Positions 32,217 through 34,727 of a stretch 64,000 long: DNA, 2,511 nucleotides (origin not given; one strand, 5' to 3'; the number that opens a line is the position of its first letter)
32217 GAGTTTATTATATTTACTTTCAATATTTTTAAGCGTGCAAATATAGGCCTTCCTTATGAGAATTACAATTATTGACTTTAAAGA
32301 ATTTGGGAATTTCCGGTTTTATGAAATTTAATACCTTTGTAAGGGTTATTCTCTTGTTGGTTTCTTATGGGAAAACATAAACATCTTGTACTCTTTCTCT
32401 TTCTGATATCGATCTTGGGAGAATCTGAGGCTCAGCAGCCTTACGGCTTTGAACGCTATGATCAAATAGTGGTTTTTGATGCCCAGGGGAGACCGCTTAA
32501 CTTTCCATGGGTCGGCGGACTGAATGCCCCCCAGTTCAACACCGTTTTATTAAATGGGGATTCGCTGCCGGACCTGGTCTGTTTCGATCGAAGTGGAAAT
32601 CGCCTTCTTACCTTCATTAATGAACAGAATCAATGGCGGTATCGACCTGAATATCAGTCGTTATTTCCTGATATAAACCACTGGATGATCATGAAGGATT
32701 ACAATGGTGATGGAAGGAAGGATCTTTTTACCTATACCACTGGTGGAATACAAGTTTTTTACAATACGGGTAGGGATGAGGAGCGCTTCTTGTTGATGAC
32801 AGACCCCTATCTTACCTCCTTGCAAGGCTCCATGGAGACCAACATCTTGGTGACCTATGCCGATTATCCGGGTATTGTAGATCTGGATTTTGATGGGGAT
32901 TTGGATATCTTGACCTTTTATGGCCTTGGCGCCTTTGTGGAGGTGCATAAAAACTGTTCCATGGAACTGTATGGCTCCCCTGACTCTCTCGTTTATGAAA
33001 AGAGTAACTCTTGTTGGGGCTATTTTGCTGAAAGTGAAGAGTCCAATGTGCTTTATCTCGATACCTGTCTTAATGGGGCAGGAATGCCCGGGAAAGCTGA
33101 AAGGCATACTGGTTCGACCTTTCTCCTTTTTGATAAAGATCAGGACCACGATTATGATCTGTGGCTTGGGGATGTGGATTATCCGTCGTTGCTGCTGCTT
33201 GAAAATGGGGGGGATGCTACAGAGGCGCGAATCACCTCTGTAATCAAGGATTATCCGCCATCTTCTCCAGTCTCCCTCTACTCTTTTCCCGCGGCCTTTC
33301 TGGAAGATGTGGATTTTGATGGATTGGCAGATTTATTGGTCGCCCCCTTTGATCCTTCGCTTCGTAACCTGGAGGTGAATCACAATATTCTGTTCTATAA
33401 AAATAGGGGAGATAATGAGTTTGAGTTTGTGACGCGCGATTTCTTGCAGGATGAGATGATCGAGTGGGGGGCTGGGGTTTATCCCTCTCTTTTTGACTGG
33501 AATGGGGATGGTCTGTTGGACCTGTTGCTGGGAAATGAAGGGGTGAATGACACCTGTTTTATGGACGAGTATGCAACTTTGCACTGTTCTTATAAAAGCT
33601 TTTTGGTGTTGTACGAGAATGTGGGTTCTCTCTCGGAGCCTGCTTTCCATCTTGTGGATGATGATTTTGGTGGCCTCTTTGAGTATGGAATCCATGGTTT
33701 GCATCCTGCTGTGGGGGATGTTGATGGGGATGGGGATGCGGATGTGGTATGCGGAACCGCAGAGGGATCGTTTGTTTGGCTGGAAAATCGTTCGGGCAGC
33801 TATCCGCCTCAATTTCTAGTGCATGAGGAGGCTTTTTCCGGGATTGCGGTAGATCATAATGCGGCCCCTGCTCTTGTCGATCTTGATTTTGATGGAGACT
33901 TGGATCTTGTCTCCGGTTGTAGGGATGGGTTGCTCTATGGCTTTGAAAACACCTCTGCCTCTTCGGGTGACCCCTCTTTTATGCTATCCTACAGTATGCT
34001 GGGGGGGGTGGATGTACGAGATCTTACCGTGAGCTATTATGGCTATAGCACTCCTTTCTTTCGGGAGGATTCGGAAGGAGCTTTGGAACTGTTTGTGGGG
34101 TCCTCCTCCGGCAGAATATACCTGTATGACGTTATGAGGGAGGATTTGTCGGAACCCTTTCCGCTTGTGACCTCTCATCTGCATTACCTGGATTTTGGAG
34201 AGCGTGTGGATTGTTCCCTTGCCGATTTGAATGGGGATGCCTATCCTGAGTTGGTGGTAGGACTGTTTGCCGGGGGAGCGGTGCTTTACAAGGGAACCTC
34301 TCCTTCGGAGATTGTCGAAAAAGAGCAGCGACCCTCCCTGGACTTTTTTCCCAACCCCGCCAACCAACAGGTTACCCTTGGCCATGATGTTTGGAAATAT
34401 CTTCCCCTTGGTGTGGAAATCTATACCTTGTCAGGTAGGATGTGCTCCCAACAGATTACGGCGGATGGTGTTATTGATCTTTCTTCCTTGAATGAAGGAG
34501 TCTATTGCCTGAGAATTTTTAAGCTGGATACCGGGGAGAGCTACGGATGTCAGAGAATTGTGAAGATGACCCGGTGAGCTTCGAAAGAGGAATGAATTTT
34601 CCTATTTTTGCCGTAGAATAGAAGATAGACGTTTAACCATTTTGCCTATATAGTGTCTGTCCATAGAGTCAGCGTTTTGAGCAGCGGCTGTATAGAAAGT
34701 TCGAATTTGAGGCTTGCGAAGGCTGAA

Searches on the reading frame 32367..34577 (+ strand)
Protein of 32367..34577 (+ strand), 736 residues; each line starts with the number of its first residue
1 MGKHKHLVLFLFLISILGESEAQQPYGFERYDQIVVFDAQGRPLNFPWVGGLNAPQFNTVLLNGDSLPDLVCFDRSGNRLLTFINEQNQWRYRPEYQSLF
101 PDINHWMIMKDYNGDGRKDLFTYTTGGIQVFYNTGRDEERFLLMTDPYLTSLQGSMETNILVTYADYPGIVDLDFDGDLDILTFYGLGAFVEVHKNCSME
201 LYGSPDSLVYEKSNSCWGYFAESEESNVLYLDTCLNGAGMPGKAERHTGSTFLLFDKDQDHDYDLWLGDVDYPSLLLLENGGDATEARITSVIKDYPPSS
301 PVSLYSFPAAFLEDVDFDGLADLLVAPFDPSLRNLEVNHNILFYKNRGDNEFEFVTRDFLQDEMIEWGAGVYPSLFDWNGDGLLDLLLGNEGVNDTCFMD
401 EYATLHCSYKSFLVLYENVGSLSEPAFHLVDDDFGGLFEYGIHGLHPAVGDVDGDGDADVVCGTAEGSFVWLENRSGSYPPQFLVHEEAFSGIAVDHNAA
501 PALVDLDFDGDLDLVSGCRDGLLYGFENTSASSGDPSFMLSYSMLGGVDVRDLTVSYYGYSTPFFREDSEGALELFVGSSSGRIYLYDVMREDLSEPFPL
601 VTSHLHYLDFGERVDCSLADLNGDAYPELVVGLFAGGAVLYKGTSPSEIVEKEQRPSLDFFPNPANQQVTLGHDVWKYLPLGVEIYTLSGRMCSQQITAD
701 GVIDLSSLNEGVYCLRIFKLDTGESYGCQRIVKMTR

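Call 12: search_protein_families(library=pfam, proteins=[window:32367-34577:+])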
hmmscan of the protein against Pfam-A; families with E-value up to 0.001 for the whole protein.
window:32367-34577:+ (736 aa): 3 families
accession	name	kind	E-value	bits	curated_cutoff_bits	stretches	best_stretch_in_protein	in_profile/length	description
PF13517.12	FG-GAP_3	-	1.6e-31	109.1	26.9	4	314-387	1-60/61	FG-GAP-like repeat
PF01839.29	FG-GAP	-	6.9e-13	48.6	22.1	1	447-465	5-23/37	FG-GAP repeat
PF18962.6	Por_Secre_tail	-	6.8e-07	29.9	27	1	661-717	2-62/75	Secretion system C-terminal sorting domain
